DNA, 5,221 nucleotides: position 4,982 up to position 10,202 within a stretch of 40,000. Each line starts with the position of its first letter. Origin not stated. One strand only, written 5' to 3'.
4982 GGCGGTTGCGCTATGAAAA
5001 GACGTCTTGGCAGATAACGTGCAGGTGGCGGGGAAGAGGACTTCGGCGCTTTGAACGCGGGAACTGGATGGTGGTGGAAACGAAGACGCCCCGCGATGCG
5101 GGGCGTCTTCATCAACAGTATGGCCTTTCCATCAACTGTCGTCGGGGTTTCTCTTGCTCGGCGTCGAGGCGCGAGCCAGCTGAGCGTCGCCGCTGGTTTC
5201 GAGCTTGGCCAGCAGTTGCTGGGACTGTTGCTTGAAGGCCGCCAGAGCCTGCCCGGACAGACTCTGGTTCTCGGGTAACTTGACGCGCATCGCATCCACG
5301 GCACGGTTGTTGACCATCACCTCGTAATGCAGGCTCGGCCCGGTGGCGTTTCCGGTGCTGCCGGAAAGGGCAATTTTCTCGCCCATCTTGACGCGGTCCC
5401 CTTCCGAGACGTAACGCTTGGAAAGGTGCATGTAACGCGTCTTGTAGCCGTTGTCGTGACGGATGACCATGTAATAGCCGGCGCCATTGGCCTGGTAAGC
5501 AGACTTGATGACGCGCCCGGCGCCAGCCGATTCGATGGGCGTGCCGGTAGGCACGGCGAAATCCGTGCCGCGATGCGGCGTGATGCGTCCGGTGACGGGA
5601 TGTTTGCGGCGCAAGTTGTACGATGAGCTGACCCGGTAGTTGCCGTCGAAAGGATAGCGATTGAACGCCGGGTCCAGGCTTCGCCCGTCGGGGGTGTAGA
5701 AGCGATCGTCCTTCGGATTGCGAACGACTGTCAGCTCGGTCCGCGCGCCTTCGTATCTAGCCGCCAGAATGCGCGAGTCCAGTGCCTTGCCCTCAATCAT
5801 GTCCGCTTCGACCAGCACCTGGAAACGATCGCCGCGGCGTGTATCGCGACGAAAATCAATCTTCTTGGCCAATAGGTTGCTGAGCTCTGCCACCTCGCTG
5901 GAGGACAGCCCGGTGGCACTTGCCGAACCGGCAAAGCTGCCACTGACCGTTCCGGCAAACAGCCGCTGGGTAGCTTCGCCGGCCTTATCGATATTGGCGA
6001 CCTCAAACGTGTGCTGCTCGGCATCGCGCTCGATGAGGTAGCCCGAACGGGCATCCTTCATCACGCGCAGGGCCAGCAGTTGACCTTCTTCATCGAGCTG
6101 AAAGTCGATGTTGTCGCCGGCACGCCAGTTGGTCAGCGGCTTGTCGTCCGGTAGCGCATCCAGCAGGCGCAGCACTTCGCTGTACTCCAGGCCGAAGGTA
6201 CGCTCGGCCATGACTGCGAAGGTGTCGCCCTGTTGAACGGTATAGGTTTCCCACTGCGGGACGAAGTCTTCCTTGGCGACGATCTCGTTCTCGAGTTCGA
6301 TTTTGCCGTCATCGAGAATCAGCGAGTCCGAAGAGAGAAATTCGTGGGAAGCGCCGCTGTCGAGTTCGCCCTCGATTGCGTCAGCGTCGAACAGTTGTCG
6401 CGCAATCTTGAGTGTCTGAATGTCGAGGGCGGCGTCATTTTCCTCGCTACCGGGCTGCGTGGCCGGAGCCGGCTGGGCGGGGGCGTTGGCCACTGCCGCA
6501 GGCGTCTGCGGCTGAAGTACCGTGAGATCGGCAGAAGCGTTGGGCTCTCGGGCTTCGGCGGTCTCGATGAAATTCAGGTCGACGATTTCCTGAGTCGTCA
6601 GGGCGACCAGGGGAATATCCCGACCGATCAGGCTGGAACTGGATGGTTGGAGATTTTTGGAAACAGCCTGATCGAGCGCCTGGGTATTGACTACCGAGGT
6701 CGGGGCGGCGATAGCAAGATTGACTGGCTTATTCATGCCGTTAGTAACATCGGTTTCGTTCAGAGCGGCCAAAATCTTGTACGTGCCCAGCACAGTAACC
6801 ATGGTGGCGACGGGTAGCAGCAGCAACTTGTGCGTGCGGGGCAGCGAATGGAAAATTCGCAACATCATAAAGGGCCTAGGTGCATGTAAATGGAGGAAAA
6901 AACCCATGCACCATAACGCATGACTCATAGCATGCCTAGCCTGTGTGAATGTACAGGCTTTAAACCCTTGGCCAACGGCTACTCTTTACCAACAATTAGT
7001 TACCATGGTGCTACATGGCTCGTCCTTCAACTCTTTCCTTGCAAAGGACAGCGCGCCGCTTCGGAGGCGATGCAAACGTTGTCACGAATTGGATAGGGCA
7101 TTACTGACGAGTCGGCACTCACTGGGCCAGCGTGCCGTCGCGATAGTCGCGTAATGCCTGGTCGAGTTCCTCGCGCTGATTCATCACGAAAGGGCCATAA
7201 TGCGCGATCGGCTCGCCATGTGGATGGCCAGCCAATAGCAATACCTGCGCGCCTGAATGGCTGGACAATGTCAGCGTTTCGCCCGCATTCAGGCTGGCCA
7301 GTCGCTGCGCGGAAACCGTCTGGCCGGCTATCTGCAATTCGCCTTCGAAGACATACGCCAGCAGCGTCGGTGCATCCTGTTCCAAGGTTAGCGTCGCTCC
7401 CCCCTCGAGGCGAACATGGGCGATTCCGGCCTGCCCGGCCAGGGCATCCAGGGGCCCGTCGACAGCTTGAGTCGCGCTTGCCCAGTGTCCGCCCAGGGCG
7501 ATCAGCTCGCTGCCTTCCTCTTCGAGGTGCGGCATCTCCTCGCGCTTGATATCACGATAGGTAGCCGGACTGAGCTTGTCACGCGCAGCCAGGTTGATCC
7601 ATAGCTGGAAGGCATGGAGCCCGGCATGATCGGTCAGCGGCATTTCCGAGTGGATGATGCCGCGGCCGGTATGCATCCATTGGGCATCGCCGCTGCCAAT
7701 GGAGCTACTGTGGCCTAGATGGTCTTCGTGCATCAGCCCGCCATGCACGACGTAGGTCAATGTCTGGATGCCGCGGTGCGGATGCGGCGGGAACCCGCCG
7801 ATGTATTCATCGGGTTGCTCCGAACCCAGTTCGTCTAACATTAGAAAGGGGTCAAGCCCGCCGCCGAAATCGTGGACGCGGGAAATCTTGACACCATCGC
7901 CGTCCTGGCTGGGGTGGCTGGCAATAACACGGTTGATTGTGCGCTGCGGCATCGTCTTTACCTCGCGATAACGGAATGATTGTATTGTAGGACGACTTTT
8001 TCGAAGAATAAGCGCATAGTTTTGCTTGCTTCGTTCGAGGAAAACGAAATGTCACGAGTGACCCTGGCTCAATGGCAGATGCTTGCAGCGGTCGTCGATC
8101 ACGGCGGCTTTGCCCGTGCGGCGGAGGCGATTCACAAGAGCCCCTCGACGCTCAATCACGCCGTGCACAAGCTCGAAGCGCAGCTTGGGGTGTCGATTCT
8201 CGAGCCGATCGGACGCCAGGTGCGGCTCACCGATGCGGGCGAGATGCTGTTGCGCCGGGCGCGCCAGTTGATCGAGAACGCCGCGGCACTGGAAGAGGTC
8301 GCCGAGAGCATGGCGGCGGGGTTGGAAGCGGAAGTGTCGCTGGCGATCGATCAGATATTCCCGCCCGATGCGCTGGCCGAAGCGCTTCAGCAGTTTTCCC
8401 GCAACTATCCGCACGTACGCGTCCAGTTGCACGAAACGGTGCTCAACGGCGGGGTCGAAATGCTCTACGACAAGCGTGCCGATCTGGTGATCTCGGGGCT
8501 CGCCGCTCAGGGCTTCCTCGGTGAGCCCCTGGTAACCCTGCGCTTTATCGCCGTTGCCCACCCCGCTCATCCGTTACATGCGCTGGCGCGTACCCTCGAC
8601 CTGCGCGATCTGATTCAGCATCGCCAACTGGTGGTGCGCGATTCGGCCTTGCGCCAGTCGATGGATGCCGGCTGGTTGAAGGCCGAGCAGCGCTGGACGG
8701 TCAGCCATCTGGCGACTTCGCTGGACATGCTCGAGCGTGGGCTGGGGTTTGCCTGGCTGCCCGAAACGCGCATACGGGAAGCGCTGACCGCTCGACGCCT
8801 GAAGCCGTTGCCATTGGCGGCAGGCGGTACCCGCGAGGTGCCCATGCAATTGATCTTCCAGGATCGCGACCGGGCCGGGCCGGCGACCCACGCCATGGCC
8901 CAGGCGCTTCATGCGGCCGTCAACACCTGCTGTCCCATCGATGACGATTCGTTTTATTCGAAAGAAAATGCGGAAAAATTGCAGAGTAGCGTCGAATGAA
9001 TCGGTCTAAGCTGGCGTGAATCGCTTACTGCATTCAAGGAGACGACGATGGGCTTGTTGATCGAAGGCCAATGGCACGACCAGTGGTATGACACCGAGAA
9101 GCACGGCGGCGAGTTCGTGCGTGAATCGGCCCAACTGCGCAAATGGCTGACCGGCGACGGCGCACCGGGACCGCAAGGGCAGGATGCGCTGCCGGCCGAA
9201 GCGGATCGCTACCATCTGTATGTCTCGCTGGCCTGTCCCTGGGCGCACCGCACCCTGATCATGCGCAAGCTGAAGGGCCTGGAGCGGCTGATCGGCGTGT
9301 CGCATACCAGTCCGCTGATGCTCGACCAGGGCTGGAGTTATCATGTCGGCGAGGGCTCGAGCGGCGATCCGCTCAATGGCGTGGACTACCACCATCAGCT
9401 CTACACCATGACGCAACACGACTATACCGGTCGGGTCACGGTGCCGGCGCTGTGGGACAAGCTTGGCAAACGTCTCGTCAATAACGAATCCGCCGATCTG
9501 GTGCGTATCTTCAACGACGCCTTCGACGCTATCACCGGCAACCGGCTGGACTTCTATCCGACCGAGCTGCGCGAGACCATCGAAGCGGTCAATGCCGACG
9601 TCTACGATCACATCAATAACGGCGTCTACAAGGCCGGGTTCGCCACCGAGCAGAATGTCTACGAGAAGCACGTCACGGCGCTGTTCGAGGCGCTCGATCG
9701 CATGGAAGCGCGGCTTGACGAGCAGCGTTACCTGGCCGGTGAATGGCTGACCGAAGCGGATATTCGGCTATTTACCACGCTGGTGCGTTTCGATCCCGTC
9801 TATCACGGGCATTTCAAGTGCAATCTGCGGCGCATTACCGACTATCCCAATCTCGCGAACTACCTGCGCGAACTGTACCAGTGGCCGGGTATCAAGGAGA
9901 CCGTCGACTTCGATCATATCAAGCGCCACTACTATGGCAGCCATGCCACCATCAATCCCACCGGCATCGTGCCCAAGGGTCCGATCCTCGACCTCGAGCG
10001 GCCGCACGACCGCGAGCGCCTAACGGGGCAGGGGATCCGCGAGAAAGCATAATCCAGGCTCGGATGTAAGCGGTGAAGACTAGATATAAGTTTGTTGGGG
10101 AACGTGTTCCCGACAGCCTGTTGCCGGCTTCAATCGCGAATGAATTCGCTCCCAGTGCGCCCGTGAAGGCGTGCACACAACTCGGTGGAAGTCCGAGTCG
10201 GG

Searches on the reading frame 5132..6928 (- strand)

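Call 90: search_protein_families(library=pfam, proteins=[window:5132-6928:-], max_evalue=0.00001)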
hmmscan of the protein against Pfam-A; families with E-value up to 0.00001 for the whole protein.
window:5132-6928:- (598 aa): 3 families
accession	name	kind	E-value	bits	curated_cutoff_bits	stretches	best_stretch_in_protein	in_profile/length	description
PF01551.29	Peptidase_M23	-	2.6e-31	108.1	28.7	1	451-545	2-95/96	Peptidase family M23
PF19425.4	Csd3_N2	-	1.7e-23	83.3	27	1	317-438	2-121/122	Csd3 second domain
PF04225.17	LysM_OapA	-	2.7e-09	37.5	22.3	1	225-294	1-69/85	Opacity-associated protein A LysM-like domain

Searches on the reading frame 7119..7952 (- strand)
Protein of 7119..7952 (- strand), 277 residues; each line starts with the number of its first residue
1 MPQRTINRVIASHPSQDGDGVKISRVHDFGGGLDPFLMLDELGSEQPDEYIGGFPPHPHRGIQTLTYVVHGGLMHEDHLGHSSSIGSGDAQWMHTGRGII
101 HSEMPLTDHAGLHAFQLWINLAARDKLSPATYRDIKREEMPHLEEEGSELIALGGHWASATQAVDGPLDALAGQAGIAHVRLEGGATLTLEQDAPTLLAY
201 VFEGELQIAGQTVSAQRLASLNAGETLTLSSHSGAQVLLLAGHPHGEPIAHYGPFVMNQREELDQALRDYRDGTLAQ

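Call 90: search_protein_families(library=pfam, proteins=[window:7119-7952:-], max_evalue=0.00001)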
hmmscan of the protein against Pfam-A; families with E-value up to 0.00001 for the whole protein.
window:7119-7952:- (277 aa): 2 families
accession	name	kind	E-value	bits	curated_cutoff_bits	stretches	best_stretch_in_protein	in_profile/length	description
PF02678.22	Pirin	-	8.5e-30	103.4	26.1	1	33-119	17-108/108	Pirin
PF05726.19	Pirin_C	-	7.6e-27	94.2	27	1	178-275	2-102/103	Pirin C-terminal cupin domain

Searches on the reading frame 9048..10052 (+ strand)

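Call 90: search_protein_families(library=pfam, proteins=[window:9048-10052:+], max_evalue=0.00001)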
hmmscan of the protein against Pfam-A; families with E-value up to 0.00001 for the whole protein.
window:9048-10052:+ (334 aa): 3 families
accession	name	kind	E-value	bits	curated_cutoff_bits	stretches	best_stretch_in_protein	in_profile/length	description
PF13410.11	GST_C_2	-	1.4e-16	60.7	24.9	1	203-274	2-68/69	Glutathione S-transferase, C-terminal domain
PF13409.12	GST_N_2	-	1.3e-09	39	25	1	62-157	1-69/70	Glutathione S-transferase, N-terminal domain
PF00043.30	GST_C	-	2.1e-07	31.6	20.7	1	195-277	14-90/93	Glutathione S-transferase, C-terminal domain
